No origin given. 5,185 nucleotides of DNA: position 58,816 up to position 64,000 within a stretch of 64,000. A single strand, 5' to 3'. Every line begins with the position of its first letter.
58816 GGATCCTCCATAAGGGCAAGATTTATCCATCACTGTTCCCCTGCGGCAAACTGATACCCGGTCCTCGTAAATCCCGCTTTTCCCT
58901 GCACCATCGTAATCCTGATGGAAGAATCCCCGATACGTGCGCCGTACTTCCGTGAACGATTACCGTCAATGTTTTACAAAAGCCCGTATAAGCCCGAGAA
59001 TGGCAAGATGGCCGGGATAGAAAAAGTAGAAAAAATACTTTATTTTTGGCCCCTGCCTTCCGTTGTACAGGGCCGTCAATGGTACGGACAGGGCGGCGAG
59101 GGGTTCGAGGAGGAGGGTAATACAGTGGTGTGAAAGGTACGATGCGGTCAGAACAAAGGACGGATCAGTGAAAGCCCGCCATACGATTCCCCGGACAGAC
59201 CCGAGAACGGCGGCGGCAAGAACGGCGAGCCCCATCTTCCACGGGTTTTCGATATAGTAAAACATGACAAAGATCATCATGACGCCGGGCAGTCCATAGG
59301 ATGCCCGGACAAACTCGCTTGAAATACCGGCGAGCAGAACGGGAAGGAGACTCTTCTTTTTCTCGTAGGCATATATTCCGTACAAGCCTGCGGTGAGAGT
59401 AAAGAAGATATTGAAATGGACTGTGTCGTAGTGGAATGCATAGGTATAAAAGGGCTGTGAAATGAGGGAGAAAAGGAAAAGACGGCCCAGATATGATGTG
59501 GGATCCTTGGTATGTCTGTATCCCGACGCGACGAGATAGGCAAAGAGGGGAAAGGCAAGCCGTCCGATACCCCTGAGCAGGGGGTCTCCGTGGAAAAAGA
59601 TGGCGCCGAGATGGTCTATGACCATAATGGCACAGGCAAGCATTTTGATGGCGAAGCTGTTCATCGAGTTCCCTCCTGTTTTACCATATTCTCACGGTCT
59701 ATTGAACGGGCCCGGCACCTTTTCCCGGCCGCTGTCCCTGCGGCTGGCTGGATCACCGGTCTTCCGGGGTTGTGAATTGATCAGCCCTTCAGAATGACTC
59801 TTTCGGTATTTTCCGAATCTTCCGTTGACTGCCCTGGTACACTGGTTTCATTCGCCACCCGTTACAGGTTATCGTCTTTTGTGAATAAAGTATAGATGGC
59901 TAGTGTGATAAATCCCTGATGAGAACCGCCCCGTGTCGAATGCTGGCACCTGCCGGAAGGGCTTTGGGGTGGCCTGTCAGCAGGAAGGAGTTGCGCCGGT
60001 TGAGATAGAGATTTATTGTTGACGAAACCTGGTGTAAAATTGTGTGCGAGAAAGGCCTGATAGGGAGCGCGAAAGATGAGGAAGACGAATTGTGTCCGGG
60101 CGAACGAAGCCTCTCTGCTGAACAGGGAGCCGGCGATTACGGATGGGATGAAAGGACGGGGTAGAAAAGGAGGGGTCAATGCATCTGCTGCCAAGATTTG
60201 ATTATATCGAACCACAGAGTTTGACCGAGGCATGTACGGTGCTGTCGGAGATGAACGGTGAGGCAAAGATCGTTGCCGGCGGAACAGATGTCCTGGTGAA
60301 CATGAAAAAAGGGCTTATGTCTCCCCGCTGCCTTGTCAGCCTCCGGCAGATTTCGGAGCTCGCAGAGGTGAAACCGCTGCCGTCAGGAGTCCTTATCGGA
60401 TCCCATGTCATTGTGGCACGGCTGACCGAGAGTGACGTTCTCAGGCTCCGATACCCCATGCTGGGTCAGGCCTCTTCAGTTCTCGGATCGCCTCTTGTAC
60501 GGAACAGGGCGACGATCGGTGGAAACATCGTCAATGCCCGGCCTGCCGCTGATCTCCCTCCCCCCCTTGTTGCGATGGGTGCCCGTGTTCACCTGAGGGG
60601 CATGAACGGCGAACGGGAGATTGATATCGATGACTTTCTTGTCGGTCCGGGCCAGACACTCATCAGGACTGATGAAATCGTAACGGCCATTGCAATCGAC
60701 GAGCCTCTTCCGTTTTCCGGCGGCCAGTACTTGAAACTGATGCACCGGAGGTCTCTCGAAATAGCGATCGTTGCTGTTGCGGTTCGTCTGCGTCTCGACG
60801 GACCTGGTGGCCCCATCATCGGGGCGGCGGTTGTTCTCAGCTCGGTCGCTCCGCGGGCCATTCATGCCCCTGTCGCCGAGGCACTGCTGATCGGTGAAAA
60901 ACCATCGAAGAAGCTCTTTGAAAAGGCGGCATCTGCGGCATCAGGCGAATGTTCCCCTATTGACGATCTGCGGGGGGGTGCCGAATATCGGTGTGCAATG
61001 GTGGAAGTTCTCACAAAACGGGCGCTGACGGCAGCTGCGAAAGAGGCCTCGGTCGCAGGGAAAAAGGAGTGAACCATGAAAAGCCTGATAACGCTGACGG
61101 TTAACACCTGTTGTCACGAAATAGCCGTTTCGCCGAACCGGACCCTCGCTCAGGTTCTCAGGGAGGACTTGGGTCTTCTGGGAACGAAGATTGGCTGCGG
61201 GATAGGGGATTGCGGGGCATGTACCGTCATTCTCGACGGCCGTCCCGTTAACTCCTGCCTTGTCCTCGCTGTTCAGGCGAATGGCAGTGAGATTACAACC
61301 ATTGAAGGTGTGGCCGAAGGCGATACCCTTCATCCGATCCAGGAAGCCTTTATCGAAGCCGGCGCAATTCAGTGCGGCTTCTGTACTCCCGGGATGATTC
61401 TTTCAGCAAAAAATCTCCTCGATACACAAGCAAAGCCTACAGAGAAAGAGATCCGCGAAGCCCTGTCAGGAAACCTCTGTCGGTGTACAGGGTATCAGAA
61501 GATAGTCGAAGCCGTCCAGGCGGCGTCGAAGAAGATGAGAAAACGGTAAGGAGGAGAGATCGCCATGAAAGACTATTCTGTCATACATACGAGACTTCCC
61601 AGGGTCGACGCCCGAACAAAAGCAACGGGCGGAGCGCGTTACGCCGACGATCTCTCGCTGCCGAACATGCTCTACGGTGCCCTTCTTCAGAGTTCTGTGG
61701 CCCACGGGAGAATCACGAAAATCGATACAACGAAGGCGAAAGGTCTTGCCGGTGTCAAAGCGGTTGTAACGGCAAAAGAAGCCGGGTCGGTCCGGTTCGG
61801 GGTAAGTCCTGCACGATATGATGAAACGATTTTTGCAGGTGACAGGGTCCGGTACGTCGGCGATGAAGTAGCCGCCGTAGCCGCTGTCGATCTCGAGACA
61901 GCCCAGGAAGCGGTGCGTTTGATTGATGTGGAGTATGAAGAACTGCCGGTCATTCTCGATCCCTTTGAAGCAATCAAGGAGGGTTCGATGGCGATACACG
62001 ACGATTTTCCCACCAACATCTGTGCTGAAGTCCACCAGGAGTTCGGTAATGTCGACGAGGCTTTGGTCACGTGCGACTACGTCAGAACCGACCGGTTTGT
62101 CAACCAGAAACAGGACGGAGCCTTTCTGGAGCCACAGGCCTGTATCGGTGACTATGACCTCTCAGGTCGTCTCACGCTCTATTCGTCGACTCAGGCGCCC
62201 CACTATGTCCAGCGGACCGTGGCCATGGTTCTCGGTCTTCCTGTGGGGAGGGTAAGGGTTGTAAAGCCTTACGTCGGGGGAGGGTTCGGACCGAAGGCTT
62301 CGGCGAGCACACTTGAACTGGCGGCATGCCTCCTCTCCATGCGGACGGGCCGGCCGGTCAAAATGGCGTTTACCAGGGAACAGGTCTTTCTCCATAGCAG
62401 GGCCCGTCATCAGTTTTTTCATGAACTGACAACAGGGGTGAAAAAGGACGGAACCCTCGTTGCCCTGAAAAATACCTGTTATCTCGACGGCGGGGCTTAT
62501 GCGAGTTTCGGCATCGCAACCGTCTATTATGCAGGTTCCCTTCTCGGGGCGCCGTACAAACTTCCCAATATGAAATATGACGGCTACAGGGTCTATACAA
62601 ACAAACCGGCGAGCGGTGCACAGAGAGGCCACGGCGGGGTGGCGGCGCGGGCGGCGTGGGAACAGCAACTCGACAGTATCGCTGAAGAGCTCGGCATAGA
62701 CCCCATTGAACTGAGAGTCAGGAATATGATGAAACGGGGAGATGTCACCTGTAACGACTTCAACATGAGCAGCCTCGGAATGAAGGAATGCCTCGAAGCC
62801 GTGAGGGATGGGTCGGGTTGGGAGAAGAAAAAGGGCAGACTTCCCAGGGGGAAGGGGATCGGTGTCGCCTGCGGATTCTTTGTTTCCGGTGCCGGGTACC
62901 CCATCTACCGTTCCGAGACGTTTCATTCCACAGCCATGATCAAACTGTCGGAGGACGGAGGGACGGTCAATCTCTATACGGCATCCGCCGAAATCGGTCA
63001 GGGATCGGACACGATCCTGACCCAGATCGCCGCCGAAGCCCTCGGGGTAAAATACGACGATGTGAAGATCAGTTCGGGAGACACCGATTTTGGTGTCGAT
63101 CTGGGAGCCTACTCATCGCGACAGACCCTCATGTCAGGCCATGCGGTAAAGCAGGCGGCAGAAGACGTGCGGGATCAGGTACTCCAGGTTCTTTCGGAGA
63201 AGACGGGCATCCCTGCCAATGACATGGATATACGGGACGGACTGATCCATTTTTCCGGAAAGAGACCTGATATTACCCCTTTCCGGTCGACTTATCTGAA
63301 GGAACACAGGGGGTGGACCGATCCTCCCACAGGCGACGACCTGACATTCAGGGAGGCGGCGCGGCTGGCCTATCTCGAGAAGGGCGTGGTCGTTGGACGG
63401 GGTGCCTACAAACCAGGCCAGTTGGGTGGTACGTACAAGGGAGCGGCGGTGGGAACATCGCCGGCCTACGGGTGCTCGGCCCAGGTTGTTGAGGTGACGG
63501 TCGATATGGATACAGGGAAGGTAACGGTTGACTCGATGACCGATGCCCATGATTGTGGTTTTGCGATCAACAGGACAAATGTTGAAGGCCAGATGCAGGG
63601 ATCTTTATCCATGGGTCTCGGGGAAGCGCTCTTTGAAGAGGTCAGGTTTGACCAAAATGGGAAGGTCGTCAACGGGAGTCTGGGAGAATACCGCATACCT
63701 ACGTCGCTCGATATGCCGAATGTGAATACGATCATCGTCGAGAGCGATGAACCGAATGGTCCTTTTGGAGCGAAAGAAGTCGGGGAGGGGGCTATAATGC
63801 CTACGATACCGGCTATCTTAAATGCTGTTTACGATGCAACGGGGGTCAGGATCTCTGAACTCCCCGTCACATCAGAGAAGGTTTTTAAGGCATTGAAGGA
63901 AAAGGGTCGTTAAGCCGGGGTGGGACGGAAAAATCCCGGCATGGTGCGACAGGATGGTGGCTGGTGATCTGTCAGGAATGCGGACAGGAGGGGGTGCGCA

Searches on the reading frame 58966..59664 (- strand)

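Call 33: search_protein_families(library=pfam, proteins=[window:58966-59664:-], max_evalue=0.0001)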
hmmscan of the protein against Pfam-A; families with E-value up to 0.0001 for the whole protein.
window:58966-59664:- (232 aa): 1 family
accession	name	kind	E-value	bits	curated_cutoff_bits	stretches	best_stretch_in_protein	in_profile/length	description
PF05857.17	TraX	-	2.7e-43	148.9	25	1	5-227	4-217/217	TraX protein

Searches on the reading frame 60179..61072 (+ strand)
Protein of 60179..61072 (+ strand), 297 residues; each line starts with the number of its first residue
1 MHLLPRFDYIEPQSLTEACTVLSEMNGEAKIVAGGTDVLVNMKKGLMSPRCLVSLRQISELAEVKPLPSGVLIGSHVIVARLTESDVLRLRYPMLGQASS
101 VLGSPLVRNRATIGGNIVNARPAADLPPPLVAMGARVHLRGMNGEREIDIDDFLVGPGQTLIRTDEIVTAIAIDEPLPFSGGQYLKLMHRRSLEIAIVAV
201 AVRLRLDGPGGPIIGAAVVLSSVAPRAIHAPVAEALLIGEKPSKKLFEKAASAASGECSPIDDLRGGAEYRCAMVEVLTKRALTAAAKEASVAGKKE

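Call 33: search_protein_families(library=pfam, proteins=[window:60179-61072:+], max_evalue=0.0001)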
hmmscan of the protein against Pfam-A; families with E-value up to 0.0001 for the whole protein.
window:60179-61072:+ (297 aa): 2 families
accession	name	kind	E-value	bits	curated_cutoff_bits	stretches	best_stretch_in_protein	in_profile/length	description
PF00941.27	FAD_binding_5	-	2.5e-46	158.1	27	1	6-173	2-167/170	FAD binding domain in molybdopterin dehydrogenase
PF03450.22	CO_deh_flav_C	-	8.6e-23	80.9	25.5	1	184-285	2-101/102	CO dehydrogenase flavoprotein C-terminal domain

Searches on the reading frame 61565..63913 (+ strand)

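Call 33: search_protein_families(library=pfam, proteins=[window:61565-63913:+], max_evalue=0.0001)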
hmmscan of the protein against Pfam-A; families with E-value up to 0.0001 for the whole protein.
window:61565-63913:+ (782 aa): 3 families
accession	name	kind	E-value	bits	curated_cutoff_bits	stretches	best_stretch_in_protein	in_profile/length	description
PF02738.23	MoCoBD_1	-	1.4e-80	270.4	27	1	144-388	1-244/244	Molybdopterin cofactor-binding domain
PF20256.3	MoCoBD_2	-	3.6e-69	233.8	27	1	418-718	7-283/283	Molybdopterin cofactor-binding domain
PF01315.27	Ald_Xan_dh_C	-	1.5e-30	106.2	31.3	1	21-128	1-110/110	Aldehyde oxidase and xanthine dehydrogenase, a/b hammerhead domain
